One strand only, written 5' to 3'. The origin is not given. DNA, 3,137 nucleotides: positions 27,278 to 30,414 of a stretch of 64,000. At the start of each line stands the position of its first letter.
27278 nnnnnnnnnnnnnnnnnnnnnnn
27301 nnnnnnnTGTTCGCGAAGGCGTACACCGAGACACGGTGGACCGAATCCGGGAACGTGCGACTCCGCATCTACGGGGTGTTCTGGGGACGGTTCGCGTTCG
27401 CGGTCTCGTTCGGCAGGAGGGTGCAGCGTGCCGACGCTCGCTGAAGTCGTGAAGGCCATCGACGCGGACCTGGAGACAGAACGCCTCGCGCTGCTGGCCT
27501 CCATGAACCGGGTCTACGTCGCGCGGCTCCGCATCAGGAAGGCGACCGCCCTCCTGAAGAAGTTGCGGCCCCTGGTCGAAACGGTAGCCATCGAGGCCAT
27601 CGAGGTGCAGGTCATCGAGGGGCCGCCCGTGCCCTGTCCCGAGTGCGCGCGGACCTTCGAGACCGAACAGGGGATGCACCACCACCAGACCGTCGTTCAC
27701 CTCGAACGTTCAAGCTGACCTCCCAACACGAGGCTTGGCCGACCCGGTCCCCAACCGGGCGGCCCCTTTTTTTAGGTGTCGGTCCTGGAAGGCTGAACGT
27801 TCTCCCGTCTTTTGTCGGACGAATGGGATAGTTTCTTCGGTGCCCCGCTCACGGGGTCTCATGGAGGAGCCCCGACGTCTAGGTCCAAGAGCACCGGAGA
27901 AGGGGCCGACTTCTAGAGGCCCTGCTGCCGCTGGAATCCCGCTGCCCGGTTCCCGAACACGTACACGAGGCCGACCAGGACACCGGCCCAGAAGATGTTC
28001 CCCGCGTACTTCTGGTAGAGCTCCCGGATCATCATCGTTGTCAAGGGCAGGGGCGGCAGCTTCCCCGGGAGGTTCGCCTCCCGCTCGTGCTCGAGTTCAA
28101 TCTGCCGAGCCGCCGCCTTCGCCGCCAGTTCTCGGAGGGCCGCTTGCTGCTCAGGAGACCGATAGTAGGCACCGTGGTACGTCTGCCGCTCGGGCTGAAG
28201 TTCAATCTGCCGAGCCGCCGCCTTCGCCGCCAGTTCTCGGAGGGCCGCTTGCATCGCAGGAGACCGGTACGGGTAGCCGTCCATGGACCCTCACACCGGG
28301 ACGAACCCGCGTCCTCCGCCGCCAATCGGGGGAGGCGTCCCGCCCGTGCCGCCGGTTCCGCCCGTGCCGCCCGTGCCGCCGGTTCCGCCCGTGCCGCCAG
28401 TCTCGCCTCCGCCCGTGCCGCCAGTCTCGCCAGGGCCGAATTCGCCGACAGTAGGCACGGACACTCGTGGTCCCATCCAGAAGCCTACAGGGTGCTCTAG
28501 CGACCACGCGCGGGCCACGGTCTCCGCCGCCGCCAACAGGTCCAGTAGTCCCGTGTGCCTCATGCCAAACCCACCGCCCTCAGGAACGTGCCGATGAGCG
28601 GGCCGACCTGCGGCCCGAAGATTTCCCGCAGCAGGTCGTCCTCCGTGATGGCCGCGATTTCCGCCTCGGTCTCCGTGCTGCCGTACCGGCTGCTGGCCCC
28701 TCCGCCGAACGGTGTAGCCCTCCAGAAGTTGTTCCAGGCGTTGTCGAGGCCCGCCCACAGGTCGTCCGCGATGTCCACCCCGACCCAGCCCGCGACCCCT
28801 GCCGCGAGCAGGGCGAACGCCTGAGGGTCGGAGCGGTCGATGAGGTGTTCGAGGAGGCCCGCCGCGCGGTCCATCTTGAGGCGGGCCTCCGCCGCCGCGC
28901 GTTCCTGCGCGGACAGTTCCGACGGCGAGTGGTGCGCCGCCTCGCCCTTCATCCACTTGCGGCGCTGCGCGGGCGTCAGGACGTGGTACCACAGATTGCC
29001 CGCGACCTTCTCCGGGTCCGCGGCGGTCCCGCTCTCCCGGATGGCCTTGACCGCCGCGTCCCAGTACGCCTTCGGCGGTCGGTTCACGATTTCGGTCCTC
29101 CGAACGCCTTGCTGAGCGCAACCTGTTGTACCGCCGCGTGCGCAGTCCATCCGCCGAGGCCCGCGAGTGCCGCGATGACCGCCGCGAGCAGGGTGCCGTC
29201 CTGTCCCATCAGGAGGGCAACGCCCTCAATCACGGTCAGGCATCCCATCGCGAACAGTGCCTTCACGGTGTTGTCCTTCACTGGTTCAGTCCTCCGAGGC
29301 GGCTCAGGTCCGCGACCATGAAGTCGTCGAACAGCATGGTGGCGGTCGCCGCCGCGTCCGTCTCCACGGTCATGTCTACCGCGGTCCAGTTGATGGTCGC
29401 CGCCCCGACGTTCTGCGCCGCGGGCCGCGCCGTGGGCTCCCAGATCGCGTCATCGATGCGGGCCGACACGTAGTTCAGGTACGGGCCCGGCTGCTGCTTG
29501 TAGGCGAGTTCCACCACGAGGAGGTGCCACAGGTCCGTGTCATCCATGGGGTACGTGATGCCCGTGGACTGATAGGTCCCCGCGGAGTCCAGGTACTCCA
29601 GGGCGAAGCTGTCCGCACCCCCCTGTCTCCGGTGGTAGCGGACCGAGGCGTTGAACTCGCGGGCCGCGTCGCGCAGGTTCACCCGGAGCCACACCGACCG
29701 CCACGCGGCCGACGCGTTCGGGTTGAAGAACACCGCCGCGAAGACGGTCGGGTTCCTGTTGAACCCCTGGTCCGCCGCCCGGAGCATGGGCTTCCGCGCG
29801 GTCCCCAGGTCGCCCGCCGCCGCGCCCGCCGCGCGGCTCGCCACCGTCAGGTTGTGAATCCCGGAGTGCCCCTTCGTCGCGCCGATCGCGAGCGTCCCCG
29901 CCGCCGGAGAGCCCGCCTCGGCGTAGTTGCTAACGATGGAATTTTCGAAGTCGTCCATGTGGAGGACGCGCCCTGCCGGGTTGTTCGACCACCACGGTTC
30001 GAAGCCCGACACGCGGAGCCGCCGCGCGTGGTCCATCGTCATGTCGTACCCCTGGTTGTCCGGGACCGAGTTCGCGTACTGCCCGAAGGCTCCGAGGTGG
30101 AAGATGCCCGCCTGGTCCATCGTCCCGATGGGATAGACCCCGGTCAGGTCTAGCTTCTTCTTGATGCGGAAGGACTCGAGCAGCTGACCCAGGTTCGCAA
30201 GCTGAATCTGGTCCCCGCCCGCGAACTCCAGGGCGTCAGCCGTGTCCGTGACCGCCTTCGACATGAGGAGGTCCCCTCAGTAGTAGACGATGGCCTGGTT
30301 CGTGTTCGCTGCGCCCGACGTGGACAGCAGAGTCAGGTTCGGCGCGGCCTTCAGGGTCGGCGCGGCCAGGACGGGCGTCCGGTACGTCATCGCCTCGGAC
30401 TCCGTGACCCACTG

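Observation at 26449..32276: Intact 5.8-kb integrated element: candidate minimal archaeal provirus or satellite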

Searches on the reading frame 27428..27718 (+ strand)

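Call 9: search_protein_families(library=pfam, max_evalue=0.1, proteins=[window:27428-27718:+])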
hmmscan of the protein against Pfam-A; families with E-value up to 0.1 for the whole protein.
window:27428-27718:+ (96 aa): 4 families
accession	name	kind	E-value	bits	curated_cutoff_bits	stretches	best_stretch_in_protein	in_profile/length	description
PF13894.12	zf-C2H2_4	-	0.0027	18.7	27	1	69-91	2-24/24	C2H2-type zinc finger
PF12171.14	zf-C2H2_jaz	-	0.04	14.5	22.6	1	70-87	4-21/27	Zinc-finger double-stranded RNA-binding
PF00096.32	zf-C2H2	-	0.067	14.1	25.2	1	69-91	2-23/23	Zinc finger, C2H2 type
PF13912.12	zf-C2H2_6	-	0.069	13.6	25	1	70-86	4-20/27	C2H2-type zinc finger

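Call 10: search_protein_families(library=phrogs, max_evalue=0.1, proteins=[window:27428-27718:+])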
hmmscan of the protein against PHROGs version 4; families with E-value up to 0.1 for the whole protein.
window:27428-27718:+ (96 aa): 0 families

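Call 83: search_protein_families(library=ncbifam, max_evalue=0.1, proteins=[window:27428-27718:+])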
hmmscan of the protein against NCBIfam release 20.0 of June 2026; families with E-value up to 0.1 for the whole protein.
window:27428-27718:+ (96 aa): 0 families

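Call 103: search_protein_families(library=padloc, max_evalue=0.01, proteins=[window:27428-27718:+])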
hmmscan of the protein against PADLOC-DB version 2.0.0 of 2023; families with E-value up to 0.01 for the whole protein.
window:27428-27718:+ (96 aa): 0 families

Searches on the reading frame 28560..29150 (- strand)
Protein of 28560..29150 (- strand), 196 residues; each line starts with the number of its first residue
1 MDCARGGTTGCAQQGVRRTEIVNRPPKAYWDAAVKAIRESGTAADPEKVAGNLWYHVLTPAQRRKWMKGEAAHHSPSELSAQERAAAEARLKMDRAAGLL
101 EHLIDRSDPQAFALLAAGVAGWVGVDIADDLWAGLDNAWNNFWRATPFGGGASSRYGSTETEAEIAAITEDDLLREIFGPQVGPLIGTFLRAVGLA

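Call 9: search_protein_families(library=pfam, max_evalue=0.1, proteins=[window:28560-29150:-])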
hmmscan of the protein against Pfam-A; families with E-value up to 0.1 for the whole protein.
window:28560-29150:- (196 aa): 0 families

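Call 10: search_protein_families(library=phrogs, max_evalue=0.1, proteins=[window:28560-29150:-])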
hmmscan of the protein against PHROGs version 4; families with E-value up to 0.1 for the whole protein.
window:28560-29150:- (196 aa): 0 families

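Call 25: find_related_loci(query=window:28560-29150:-, collection=viral_contigs, flank=8000)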
Query window:28560-29150:- (196 aa) in viral_contigs; peptide patterns used: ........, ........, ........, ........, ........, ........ (x = any residue, [..] = any of these).
8 stretches matched a pattern, but none encodes a relative of the query by tblastn (E <= 1e-3).

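Call 83: search_protein_families(library=ncbifam, max_evalue=0.1, proteins=[window:28560-29150:-])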
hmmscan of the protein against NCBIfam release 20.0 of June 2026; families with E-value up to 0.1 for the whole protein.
window:28560-29150:- (196 aa): 0 families

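Call 103: search_protein_families(library=padloc, max_evalue=0.01, proteins=[window:28560-29150:-])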
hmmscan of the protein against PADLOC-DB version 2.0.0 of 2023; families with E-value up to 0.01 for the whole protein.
window:28560-29150:- (196 aa): 0 families

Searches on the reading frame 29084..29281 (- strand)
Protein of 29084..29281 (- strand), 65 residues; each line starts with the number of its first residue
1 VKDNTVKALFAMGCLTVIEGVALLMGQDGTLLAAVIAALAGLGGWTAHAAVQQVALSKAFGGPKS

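Call 9: search_protein_families(library=pfam, max_evalue=0.1, proteins=[window:29084-29281:-])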
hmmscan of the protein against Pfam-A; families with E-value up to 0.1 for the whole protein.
window:29084-29281:- (65 aa): 0 families

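Call 10: search_protein_families(library=phrogs, max_evalue=0.1, proteins=[window:29084-29281:-])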
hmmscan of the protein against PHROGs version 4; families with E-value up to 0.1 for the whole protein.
window:29084-29281:- (65 aa): 1 family
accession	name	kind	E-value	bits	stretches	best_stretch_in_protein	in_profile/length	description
phrog_5477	-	unknown function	0.026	15.4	1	10-61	144-195/206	-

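Call 83: search_protein_families(library=ncbifam, max_evalue=0.1, proteins=[window:29084-29281:-])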
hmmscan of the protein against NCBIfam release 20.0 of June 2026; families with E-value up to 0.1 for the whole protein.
window:29084-29281:- (65 aa): 0 families

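Call 98: search_solved_structures(query=window:29084-29281:-, max_evalue=10)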
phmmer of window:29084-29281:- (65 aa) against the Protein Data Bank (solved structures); distinct sequences matched with E-value up to 10: 5.
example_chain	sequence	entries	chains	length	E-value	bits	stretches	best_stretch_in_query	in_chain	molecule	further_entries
5kmt_A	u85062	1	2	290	0.57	14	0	11-50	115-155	Beta-lactamase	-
2yg8_A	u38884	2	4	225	0.63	13.9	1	5-49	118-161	DNA-3-methyladenine glycosidase II, putative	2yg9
5kmu_A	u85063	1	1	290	0.9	13.4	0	11-50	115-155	Beta-lactamase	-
9r0r_A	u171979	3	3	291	0.94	13.3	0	11-50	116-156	Beta-lactamase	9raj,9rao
9g7v_A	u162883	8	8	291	0.99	13.3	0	11-50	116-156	Beta-lactamase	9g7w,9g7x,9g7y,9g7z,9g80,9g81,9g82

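Call 103: search_protein_families(library=padloc, max_evalue=0.01, proteins=[window:29084-29281:-])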
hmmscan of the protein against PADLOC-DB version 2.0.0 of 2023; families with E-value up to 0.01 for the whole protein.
window:29084-29281:- (65 aa): 0 families

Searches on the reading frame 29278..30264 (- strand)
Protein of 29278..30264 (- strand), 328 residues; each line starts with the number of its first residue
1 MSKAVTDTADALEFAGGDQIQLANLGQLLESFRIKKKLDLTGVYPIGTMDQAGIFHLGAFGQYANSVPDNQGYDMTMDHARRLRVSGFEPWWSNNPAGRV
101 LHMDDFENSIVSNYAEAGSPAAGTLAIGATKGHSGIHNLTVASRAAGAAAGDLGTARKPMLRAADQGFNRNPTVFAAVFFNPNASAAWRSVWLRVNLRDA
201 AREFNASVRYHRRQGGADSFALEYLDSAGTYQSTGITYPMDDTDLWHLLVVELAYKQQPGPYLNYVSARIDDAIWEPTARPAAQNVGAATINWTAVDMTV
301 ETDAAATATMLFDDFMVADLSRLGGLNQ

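Call 9: search_protein_families(library=pfam, max_evalue=0.1, proteins=[window:29278-30264:-])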
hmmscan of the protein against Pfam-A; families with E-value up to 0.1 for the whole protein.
window:29278-30264:- (328 aa): 0 families

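Call 10: search_protein_families(library=phrogs, max_evalue=0.1, proteins=[window:29278-30264:-])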
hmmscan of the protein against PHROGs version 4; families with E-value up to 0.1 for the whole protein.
window:29278-30264:- (328 aa): 0 families

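Call 18: find_homologous_proteins(query=window:29278-30264:-, max_evalue=0.01)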
Query window:29278-30264:- (328 aa): 1 proteins with E <= 0.01 among 8000 candidates. Only proteins of 180 to 574 residues were searched: fused or split forms outside these lengths cannot appear, so this answer is no evidence that the protein stands alone or is whole; lengths 'longer' or 'shorter' looks for them.
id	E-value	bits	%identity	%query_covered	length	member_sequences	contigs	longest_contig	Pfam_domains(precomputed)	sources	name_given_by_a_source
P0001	1.6e-217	739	100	100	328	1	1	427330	-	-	-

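Call 19: find_related_loci(query=window:29278-30264:-, collection=viral_contigs, flank=8000)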
Query window:29278-30264:- (328 aa) in viral_contigs; peptide patterns used: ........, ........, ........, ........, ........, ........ (x = any residue, [..] = any of these).
1 stretches matched a pattern, but none encodes a relative of the query by tblastn (E <= 1e-3).

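Call 44: search_protein_representatives(protein=window:29278-30264:-)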
Query: 328 residues. Proteins with E-value up to 0.001 (for the whole library): 36; up to 1e-10: 30; up to 1e-30: 3. The best 36 are listed.
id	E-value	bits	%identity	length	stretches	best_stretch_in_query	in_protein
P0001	5.1e-218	739.0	100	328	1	1-328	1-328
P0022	3.4e-33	131.7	36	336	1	45-321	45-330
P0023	7.0e-31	124.2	37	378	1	60-327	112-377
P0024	2.9e-29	118.8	38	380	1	64-322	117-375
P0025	4.9e-29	118.1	37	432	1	62-321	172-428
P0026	8.5e-29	117.3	35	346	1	46-321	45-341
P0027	5.5e-28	114.6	34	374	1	66-321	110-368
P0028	5.3e-26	108.1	36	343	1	46-320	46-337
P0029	1.9e-25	106.3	33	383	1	63-321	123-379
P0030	6.2e-25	104.6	33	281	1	64-323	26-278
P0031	1.6e-24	103.2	35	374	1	64-322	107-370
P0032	1.1e-22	97.2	33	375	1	70-323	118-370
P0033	4.2e-22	95.3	34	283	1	64-323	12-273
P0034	5.3e-21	91.7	33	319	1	35-322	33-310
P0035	1.0e-19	87.5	34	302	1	63-322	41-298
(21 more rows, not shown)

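Call 45: predict_structure(protein=window:29278-30264:-)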
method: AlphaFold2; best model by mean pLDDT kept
length: 328 residues; sequences in the alignment: 1
mean_pLDDT: 32.6   pTM: 0.22
mean pLDDT of the five models: 32.6, 28.5, 28.4, 26.5, 26.4
residues with pLDDT >= 90: 0; 70-90: 0; 50-70: 3; < 50: 325
segments of 3 or more residues with pLDDT < 50: 1-214, 217-229, 231-328
pLDDT, mean of each block of 10 residues (from residue 1): 37 38 39 35 30 30 30 29 26 26 23 25 28 27 28 34 36 35 32 40 38 48 47 45 39 31 28 28 27 29 29 29 30
secondary structure, 60 per line:
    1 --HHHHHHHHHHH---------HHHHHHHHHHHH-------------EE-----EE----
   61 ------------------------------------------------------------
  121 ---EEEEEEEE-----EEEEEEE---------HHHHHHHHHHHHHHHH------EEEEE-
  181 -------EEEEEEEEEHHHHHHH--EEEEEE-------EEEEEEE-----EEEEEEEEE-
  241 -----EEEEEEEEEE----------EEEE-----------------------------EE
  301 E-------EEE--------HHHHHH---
elements in order: H3-13 H23-34 E124-131 E137-143 H153-168 E175-179 E188-196 H197-203 E206-211 E219-225 E231-239 E246-255 E266-269 E299-301 E309-311 H320-325

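Call 48: search_protein_families(library=pfam, alignment_id=A1, max_evalue=0.01)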
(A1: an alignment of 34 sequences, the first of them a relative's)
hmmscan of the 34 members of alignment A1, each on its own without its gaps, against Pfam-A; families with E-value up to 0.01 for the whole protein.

A. member 1, P0001 (328 aa): 0 families

B. families by the number of members that match (of 34 scanned): 1 family
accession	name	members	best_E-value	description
PF19346.4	DUF5924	1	0.0074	Family of unknown function (DUF5924)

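Call 49: search_solved_structures(query=A1, max_evalue=1)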
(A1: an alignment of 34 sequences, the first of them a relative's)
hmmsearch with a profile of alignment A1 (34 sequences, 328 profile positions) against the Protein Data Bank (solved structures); distinct sequences matched with E-value up to 1: 4.
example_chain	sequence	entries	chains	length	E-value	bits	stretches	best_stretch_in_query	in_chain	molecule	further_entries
3zyp_A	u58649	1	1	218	0.0015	21.3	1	110-146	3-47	CIP1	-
1h6x_A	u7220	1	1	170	0.38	13.3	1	108-152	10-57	ENDO-1,4-BETA-XYLANASE Y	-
6df3_H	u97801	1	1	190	0.57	12.8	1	188-232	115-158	Interleukin-20 receptor subunit beta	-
4doh_B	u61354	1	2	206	0.63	12.6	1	188-232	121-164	Interleukin-20 receptor subunit beta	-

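Call 52: find_encoding_contigs(protein=P0022, flank=10000, max_places=4)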
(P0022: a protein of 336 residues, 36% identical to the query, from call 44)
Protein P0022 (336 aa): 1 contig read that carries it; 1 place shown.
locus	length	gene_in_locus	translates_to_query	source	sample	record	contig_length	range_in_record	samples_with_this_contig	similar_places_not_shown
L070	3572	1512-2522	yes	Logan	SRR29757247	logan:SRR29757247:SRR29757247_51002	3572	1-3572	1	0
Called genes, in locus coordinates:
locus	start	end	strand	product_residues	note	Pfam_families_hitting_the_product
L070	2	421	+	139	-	?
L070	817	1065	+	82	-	-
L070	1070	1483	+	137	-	-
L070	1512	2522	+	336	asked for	-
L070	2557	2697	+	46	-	-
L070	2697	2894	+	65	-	-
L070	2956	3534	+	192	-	-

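Call 53: find_encoding_contigs(protein=P0023, flank=10000, max_places=4)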
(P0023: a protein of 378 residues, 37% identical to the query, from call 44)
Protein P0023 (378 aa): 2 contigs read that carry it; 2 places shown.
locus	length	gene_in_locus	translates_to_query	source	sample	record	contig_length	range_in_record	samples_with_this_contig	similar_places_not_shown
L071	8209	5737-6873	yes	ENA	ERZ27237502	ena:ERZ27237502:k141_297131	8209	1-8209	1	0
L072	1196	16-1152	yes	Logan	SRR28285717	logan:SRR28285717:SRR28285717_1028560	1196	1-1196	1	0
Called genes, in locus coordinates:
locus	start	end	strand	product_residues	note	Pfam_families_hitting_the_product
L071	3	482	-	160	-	?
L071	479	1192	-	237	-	-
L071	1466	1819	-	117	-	-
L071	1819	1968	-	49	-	-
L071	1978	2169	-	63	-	-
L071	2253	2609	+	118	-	-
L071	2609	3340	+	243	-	-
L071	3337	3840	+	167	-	-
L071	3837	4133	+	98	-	-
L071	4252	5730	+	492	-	PF12708:Pect-lyase_RHGA_epim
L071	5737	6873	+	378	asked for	-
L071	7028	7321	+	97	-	-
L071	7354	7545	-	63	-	-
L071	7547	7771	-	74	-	-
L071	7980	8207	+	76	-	?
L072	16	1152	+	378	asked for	-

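Call 54: predict_structure(alignment_id=A1)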
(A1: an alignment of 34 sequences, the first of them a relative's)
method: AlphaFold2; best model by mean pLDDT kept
length: 328 residues; sequences in the alignment: 34
mean_pLDDT: 79.7   pTM: 0.73
mean pLDDT of the five models: 79.7, 79.5, 79.3, 78.4, 76.9
residues with pLDDT >= 90: 173; 70-90: 48; 50-70: 68; < 50: 39
segments of 3 or more residues with pLDDT < 50: 1-8, 12-14, 34-38, 40-45, 66-68, 77-84, 325-328
pLDDT, mean of each block of 10 residues (from residue 1): 44 51 62 49 54 56 52 48 55 76 88 80 86 94 92 95 76 89 94 96 97 94 98 97 93 89 95 95 96 96 95 93 50
secondary structure, 60 per line:
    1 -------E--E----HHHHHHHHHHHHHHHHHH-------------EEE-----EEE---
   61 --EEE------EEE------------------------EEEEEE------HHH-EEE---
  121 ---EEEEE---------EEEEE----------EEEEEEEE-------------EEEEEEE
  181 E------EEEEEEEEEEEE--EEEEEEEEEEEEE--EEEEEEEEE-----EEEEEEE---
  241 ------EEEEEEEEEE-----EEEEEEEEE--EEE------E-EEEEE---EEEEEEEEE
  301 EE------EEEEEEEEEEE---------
elements in order: H16-33 E47-49 E55-57 E63-65 E72-74 E99-104 E115-117 E124-128 E138-142 E153-160 E174-181 E188-199 E202-214 E217-225 E231-237 E247-256 E262-270 E273-275 E284-288 E292-302 E309-319

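Call 59: fold_search(model_id=the predicted structure, library=pdb)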
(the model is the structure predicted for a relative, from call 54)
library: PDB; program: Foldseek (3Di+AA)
matches with E <= 10: 500; with E <= 0.001: 153
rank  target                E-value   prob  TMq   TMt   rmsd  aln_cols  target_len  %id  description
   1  8q2a_A                5.4e-06  1.00  0.37  0.49   7.7       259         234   16  TtX122B - A domain of unknown function from the Teredinibacter turnerae protein TERTU_2913 (released 2024-03-13)
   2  8qpg_TA               1.7e-05  1.00  0.32  0.27  19.6       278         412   10  Turret of Haloferax tailed virus 1 (released 2024-10-09)
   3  2w68_C                1.8e-05  1.00  0.32  0.48   6.4       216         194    9  ENHANCING THE RECEPTOR AFFINITY OF THE SIALIC ACID-BINDING DOMAIN OF VIBRIO CHOLERAE SIALIDASE THROUGH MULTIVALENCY (released 2008-12-30)
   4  3zyp                  2.0e-05  1.00  0.42  0.59   5.6       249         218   13  Cellulose induced protein, Cip1 (released 2012-09-12)
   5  2w5f_B                2.4e-05  1.00  0.29  0.20   9.3       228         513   11  High resolution crystallographic structure of the Clostridium thermocellum N-terminal endo-1,4-beta-D-xylanase 10B (Xy (released 2010-01-19)
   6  2w68_B                3.4e-05  1.00  0.32  0.49   6.7       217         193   10  ENHANCING THE RECEPTOR AFFINITY OF THE SIALIC ACID-BINDING DOMAIN OF VIBRIO CHOLERAE SIALIDASE THROUGH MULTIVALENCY (released 2008-12-30)
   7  3a0n                  3.9e-05  1.00  0.37  0.47   7.3       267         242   10  Crystal structure of D-glucuronic acid-bound alginate lyase vAL-1 from Chlorella virus (released 2009-10-20)
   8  8q2a_C                3.9e-05  1.00  0.36  0.47   7.4       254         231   16  TtX122B - A domain of unknown function from the Teredinibacter turnerae protein TERTU_2913 (released 2024-03-13)
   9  2w5f_A                4.5e-05  1.00  0.28  0.19   8.5       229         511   12  High resolution crystallographic structure of the Clostridium thermocellum N-terminal endo-1,4-beta-D-xylanase 10B (Xy (released 2010-01-19)
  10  8q29_A                4.5e-05  1.00  0.30  0.39   8.9       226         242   11  TtX122A - A domain of unknown function from the Teredinibacter turnerae protein TERTU_3803 (released 2024-03-13)
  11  8q28_A                5.3e-05  1.00  0.37  0.47   7.5       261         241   14  Se-Met labelled TtX122A - A domain of unknown function from the Teredinibacter turnerae protein TERTU_3803 (released 2024-03-13)
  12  8q28_B                5.3e-05  1.00  0.35  0.46   8.6       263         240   12  Se-Met labelled TtX122A - A domain of unknown function from the Teredinibacter turnerae protein TERTU_3803 (released 2024-03-13)
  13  4xup_C                6.2e-05  1.00  0.31  0.58   8.0       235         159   12  Structure of the N-terminal CBM22-1-CBM22-2 tandem domain from Paenibacillus barcinonensis Xyn10C (released 2015-06-03)
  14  3pos_B                6.5e-05  1.00  0.39  0.48   7.9       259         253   10  Crystal structure of the globular domain of human calreticulin (released 2011-03-09)
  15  4xun_A                6.5e-05  1.00  0.28  0.52  11.1       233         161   10  Structure of the CBM22-2 xylan-binding domain from Paenibacillus barcinonensis Xyn10C (released 2015-06-03)
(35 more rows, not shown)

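Call 60: fold_search(model_id=the predicted structure, library=viral)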
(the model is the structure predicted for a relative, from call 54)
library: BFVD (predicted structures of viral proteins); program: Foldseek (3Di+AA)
matches with E <= 10: 500; with E <= 0.001: 224
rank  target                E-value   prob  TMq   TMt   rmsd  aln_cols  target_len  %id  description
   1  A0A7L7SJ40            1.5e-07  1.00  0.44  0.52   8.0       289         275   10  Uncharacterized protein [Gordonia phage MichaelScott]
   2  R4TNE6                1.7e-07  1.00  0.38  0.49  10.9       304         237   13  (no name in the UniProt tables at hand)
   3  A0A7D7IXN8            7.4e-07  1.00  0.37  0.19  12.7       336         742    8  (no name in the UniProt tables at hand)
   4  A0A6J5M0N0            9.5e-07  1.00  0.38  0.17  24.1       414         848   12  Phage tail repeat like [uncultured Caudovirales phage]
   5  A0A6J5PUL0            1.0e-06  1.00  0.43  0.31   5.9       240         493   16  Coagulation factor 5/8 C-terminal domain containing protein [uncultured Caudovirales phage]
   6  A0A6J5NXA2            1.5e-06  1.00  0.42  0.57   6.7       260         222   12  Uncharacterized protein [uncultured Caudovirales phage]
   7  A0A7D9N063            1.5e-06  1.00  0.34  0.29   9.3       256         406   12  (no name in the UniProt tables at hand)
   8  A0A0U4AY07            1.8e-06  1.00  0.41  0.28  18.8       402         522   13  (no name in the UniProt tables at hand)
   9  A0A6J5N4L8            1.8e-06  1.00  0.44  0.20  15.2       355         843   13  SO2946-like C-terminal domain-containing protein [uncultured Caudovirales phage]
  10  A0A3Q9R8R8            2.7e-06  1.00  0.48  0.50   6.2       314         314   11  (no name in the UniProt tables at hand)
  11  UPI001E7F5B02         3.0e-06  1.00  0.37  0.22   7.5       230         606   12  (no name look-up for this kind of identifier)
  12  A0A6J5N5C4            3.9e-06  1.00  0.37  0.35  12.6       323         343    9  Major tropism determinant N-terminal domain-containing protein [uncultured Caudovirales phage]
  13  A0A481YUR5            4.1e-06  1.00  0.38  0.16  15.1       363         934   10  Uncharacterized protein [Marseillevirus LCMAC103]
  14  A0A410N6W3            4.3e-06  1.00  0.35  0.29  16.6       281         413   14  Prokaryotic polysaccharide deacetylase [Haloferax tailed virus 1]
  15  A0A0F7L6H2            4.5e-06  1.00  0.37  0.13   5.7       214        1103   12  Uncharacterized protein [uncultured marine virus]
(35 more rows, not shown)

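Call 83: search_protein_families(library=ncbifam, max_evalue=0.1, proteins=[window:29278-30264:-])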
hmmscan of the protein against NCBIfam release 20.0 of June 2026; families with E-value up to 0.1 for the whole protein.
window:29278-30264:- (328 aa): 0 families

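Call 91: search_protein_families(library=phrogs, max_evalue=0.01, proteins=[L071:3-482:-, L071:479-1192:-, L071:1466-1819:-, L071:2253-2609:+, L071:2609-3340:+, L071:3337-3840:+, L071:3837-4133:+, L071:4252-5730:+, L071:5737-6873:+, L071:7028-7321:+])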
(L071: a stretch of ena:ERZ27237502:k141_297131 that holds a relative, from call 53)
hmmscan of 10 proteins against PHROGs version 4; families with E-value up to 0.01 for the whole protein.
L071:3-482:- (160 aa): 4 families
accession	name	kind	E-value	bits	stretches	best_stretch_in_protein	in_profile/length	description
phrog_3513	-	lysis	1.8e-11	43.8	1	1-110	641-763/1434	endolysin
phrog_12727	-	lysis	4.6e-07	30.4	1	3-55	3-54/393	endolysin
phrog_18032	-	lysis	6.4e-05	23.8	1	27-55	27-55/248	endolysin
phrog_1309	-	lysis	0.0032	17.9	1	26-55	22-51/410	endolysin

L071:479-1192:- (237 aa): 0 families

L071:1466-1819:- (117 aa): 0 families

L071:2253-2609:+ (118 aa): 0 families

L071:2609-3340:+ (243 aa): 0 families

L071:3337-3840:+ (167 aa): 0 families

L071:3837-4133:+ (98 aa): 0 families

L071:4252-5730:+ (492 aa): 1 family
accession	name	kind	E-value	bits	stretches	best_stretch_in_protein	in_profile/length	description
phrog_2234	-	tail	0.00045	20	1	30-71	186-228/757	tail spike protein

L071:5737-6873:+ (378 aa): 0 families

L071:7028-7321:+ (97 aa): 0 families

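Call 103: search_protein_families(library=padloc, max_evalue=0.01, proteins=[window:29278-30264:-])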
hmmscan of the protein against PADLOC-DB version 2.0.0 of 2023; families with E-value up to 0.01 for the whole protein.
window:29278-30264:- (328 aa): 0 families

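Call 115: search_dna_similar(query=window:29278-30264:-, collection=phages, mode=protein, max_evalue=0.001, max_rows=12)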
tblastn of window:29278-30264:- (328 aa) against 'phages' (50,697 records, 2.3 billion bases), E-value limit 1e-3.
No match.

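Call 116: search_dna_similar(query=window:29278-30264:-, collection=plasmids, mode=protein, max_evalue=0.001, max_rows=12)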
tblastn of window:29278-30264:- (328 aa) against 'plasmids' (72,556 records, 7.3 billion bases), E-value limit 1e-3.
No match.
